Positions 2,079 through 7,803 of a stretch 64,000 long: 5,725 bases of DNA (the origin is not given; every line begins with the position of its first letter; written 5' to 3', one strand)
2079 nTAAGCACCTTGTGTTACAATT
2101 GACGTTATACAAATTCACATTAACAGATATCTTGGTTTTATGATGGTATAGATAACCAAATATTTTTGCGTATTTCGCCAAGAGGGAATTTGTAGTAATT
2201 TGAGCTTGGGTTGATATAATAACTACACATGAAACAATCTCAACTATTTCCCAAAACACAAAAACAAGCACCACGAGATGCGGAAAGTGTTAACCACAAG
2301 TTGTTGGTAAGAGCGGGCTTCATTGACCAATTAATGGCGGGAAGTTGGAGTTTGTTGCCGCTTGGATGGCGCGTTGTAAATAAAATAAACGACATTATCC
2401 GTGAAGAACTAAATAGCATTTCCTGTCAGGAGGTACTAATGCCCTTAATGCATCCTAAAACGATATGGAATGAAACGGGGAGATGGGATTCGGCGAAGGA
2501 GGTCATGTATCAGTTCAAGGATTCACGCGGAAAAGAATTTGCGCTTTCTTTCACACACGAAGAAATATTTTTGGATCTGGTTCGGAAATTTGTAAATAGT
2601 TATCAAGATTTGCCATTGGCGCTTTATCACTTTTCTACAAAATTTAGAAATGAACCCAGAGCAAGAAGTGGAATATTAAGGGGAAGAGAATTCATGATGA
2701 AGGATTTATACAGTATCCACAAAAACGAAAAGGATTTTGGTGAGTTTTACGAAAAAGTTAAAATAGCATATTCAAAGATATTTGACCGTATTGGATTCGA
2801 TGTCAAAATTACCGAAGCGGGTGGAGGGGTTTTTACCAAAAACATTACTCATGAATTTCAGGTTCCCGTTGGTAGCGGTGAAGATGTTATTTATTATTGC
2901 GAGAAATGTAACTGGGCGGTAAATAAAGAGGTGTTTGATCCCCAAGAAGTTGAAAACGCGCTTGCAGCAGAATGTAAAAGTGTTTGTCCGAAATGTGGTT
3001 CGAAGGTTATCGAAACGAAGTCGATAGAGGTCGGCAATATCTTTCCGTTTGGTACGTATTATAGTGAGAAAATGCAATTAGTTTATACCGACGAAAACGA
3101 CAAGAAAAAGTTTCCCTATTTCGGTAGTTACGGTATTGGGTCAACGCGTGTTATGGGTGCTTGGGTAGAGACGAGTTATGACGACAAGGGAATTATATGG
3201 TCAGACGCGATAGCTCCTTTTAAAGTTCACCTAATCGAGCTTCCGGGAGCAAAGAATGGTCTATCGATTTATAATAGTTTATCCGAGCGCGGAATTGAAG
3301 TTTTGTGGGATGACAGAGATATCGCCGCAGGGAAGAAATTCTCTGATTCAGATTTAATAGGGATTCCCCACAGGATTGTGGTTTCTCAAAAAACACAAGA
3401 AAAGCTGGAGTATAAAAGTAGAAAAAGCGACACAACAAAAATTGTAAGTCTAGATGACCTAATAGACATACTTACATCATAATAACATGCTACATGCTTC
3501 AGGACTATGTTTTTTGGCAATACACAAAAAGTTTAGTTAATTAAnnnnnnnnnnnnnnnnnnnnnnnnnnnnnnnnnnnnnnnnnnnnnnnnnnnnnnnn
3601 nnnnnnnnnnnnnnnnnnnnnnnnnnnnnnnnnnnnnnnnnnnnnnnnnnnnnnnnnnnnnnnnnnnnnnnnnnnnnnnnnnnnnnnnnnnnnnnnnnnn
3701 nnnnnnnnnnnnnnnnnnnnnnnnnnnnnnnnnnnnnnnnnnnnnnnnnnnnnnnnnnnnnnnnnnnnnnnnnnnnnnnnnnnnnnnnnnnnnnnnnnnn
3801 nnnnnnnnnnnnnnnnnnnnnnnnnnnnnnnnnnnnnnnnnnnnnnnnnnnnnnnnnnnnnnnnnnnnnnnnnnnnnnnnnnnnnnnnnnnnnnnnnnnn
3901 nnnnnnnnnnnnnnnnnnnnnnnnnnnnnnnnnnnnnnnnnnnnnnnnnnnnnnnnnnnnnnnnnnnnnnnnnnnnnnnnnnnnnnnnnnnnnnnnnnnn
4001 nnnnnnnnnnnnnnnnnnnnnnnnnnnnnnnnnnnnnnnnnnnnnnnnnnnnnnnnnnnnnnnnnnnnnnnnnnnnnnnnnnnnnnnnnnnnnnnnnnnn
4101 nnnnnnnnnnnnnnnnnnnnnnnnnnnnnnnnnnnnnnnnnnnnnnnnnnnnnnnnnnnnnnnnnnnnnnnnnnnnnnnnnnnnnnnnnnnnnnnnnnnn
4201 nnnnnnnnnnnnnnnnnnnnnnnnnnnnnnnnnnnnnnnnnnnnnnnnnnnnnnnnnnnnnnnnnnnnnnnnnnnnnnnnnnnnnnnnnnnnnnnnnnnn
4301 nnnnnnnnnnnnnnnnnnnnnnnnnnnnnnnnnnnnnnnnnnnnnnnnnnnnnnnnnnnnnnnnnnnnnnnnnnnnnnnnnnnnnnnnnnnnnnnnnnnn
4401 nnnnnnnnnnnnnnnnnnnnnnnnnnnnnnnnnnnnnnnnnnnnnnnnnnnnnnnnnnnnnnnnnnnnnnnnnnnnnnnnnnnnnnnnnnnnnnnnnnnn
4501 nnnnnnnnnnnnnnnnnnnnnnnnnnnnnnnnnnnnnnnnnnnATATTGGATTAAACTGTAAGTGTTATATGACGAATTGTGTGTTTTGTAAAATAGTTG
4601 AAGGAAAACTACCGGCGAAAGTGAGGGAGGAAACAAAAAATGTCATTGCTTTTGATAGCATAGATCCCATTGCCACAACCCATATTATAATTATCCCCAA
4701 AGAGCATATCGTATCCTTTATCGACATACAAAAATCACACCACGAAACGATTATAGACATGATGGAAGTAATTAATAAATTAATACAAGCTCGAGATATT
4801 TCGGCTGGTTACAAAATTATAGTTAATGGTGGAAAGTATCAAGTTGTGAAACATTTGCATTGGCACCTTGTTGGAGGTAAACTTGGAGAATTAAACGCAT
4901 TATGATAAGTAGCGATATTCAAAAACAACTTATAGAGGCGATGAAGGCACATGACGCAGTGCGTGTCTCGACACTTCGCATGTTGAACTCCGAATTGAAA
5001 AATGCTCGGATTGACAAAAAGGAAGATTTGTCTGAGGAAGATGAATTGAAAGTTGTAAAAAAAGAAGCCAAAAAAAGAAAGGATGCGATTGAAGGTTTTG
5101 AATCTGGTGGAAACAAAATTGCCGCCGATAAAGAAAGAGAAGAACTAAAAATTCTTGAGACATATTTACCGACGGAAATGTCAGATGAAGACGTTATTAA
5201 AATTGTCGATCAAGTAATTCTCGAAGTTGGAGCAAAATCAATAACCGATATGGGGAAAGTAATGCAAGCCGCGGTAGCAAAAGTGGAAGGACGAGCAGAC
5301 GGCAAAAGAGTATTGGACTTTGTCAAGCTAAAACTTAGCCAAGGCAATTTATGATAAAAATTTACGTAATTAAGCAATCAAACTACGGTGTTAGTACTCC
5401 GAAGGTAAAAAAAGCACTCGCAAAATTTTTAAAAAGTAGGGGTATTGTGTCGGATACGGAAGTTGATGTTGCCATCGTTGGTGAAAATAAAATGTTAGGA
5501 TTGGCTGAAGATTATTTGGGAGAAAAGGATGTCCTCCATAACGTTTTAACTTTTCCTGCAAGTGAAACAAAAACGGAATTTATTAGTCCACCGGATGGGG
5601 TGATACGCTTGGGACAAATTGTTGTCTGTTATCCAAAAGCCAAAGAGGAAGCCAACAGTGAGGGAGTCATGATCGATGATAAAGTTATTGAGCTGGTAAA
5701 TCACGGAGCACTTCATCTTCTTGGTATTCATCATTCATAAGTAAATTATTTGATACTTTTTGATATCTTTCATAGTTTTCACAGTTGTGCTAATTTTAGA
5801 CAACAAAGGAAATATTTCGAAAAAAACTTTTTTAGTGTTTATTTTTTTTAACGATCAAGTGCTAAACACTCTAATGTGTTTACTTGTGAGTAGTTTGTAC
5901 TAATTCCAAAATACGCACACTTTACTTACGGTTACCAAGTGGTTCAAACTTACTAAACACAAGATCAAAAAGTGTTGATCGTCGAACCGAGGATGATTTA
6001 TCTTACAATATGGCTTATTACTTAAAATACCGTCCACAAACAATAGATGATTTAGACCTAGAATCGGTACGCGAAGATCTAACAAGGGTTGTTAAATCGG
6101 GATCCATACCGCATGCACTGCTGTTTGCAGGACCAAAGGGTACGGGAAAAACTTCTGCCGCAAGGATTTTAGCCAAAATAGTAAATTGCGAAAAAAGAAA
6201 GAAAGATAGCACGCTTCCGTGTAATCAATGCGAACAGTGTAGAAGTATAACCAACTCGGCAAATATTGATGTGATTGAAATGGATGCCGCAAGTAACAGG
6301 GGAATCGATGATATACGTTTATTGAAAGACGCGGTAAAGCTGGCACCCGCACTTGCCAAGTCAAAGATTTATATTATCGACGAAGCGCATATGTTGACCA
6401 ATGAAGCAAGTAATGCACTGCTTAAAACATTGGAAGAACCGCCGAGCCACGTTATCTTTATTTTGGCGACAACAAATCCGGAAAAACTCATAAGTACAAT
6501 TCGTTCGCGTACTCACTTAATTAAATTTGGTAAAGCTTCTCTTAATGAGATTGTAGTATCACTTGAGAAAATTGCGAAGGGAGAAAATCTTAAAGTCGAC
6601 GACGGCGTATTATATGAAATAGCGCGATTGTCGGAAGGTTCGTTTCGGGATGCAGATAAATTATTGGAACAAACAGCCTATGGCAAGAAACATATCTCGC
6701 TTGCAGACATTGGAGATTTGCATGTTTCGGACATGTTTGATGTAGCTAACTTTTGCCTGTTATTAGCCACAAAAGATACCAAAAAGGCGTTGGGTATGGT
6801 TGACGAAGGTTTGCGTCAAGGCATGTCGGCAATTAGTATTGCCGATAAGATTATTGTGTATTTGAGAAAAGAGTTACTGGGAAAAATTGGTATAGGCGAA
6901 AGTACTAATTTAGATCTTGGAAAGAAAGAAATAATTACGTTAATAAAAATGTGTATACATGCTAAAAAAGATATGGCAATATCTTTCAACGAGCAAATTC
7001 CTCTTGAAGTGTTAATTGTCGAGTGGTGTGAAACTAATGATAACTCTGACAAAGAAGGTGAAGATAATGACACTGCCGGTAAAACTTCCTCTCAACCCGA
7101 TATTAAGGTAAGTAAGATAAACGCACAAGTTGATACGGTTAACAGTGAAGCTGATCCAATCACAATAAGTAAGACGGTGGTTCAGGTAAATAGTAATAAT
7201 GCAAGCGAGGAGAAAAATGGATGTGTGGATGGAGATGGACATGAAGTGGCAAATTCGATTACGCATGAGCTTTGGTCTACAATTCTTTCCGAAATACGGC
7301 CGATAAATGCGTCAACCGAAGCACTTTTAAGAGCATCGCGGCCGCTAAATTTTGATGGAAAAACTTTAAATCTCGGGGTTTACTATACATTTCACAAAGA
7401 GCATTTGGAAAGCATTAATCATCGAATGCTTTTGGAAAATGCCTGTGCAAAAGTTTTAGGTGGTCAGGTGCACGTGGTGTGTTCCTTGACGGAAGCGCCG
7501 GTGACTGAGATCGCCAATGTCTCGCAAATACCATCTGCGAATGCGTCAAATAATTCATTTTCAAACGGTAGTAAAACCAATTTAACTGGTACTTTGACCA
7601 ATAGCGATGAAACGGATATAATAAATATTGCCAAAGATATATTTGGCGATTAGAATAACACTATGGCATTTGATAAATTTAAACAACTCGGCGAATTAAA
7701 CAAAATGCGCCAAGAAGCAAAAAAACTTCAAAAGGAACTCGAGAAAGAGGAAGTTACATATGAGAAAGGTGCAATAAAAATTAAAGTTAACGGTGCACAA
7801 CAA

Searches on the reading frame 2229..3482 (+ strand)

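Call 28: search_protein_families(library=ncbifam, proteins=[window:2229-3482:+], max_evalue=1e-10)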
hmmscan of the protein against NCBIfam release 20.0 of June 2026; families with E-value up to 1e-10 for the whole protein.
window:2229-3482:+ (417 aa): 8 families
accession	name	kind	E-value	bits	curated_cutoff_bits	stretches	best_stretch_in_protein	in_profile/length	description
NF006625.0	PRK09194.1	equivalog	5.2e-139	464.7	558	2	1-242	1-242/559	proline--tRNA ligase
TIGR00409.1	proS_fam_II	equivalog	3e-124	416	306.7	2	1-243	1-243/568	proline--tRNA ligase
NF008979.1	PRK12325.1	exception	3.8e-115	385.2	550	1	1-415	1-436/437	proline--tRNA ligase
TIGR00408.1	proS_fam_I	equivalog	2.5e-34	119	437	2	261-412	214-374/475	proline--tRNA ligase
TIGR00418.1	thrS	equivalog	4.8e-25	88.5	383.65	1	31-191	185-345/565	threonine--tRNA ligase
NF003211.1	PRK04173.1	equivalog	3e-13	49.4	312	0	113-404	173-441/454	glycine--tRNA ligase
NF003068.0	PRK03991.1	equivalog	8.2e-13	47.6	484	1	38-415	218-588/613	threonine--tRNA ligase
TIGR00389.1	glyS_dimeric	equivalog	9.6e-13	47.5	243.3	0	325-415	466-561/565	glycine--tRNA ligase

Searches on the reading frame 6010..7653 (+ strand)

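Call 28: search_protein_families(library=ncbifam, proteins=[window:6010-7653:+], max_evalue=1e-10)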
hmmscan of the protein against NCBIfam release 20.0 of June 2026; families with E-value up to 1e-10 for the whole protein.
window:6010-7653:+ (547 aa): 69 families (the best 25 are shown)
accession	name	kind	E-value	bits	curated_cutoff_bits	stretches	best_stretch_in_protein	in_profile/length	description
NF011512.0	PRK14950.1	equivalog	2.1e-107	360.7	593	2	2-316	5-320/585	DNA polymerase III subunits gamma and tau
NF004046.1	PRK05563.1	equivalog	3.8e-105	352.9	400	1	2-509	4-538/567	DNA polymerase III subunit gamma/tau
TIGR02397.1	dnaX_nterm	equivalog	3.1e-96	322.7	250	1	2-338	3-353/355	DNA polymerase III subunit gamma/tau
NF011510.0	PRK14948.1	equivalog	2.4e-90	304.1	593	1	5-512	10-535/640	DNA polymerase III subunit gamma/tau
NF011524.0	PRK14963.1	equivalog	2.6e-85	287.8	601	1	2-513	3-514/647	DNA polymerase III subunits gamma and tau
NF011526.0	PRK14965.1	equivalog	3.2e-85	287.1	670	1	6-340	9-359/578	DNA polymerase III subunits gamma and tau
NF011523.0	PRK14962.1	equivalog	3.3e-83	280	576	1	2-348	3-339/474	DNA polymerase III subunits gamma and tau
NF011514.0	PRK14953.1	equivalog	7.1e-82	275.9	536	1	3-291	6-295/488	DNA polymerase III subunits gamma and tau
NF005846.3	PRK07764.1-6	equivalog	3.4e-80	270.8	625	1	2-271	1-274/628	DNA polymerase III subunit gamma and tau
NF006280.0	PRK08451.1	equivalog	5.6e-79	266.3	572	1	4-498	5-459/535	DNA polymerase III subunit gamma/tau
NF005173.0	PRK06647.1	equivalog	1.3e-78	265.3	623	1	5-299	8-303/568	DNA polymerase III subunits gamma and tau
NF011513.0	PRK14952.1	equivalog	1.9e-77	261.7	737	1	1-285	1-289/596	DNA polymerase III subunits gamma/tau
NF004549.0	PRK05896.1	equivalog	4.7e-77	260.2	578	1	2-406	5-410/642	DNA polymerase III subunits gamma and tau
NF004962.0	PRK06305.1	equivalog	1e-74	252.4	559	1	6-383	10-394/465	DNA polymerase III subunits gamma and tau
NF005844.0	PRK07764.1-3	equivalog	1.1e-74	252.7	964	1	1-224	1-225/841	DNA polymerase III subunit gamma and tau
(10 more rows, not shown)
